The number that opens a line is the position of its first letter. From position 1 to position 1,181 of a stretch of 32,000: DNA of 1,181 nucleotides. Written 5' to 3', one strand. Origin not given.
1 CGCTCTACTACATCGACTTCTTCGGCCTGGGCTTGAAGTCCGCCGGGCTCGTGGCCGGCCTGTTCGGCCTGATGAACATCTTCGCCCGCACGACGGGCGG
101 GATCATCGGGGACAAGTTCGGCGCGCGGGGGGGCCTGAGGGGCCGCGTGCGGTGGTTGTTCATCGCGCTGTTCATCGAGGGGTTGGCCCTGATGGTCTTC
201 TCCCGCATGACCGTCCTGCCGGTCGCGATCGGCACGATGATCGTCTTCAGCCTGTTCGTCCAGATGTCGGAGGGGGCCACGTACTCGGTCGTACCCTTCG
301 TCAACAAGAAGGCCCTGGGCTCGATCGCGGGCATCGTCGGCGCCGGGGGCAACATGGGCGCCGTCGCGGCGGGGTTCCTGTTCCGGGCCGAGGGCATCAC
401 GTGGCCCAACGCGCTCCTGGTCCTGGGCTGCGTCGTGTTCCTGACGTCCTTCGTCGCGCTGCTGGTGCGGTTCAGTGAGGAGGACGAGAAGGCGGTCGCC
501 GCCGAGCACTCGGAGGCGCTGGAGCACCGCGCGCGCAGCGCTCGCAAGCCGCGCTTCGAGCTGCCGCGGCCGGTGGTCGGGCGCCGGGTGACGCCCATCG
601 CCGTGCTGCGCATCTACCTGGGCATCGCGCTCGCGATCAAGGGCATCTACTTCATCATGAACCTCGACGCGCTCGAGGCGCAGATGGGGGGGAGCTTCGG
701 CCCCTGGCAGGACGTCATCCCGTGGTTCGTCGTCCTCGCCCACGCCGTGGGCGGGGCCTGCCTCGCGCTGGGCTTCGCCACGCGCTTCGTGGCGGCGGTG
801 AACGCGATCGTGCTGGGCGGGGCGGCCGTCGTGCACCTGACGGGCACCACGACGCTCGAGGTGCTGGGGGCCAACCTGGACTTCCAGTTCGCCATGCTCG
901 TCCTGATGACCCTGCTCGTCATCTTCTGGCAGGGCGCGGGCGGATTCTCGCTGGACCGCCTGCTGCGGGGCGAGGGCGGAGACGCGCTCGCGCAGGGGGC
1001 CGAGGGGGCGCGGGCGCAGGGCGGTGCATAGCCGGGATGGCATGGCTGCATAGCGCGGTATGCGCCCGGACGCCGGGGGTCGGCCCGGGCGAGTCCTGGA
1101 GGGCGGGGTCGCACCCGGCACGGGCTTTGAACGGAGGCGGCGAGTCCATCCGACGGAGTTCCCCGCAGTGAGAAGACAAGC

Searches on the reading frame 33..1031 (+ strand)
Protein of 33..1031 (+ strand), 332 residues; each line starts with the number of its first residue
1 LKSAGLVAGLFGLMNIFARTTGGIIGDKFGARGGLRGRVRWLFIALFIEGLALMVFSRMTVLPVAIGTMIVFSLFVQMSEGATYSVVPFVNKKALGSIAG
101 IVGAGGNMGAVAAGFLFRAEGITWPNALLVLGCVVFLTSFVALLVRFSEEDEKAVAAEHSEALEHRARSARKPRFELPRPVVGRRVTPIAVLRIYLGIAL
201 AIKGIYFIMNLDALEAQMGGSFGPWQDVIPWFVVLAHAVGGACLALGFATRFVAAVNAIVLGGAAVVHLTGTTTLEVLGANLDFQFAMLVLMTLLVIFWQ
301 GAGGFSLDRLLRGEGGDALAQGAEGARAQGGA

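Call 6: search_protein_families(library=pfam, proteins=[window:33-1031:+])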
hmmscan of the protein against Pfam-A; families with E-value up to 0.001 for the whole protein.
window:33-1031:+ (332 aa): 1 family
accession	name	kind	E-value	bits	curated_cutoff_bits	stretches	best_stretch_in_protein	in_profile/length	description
PF07681.17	DoxX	-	2.9e-08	34.7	23.6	1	190-267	3-82/85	DoxX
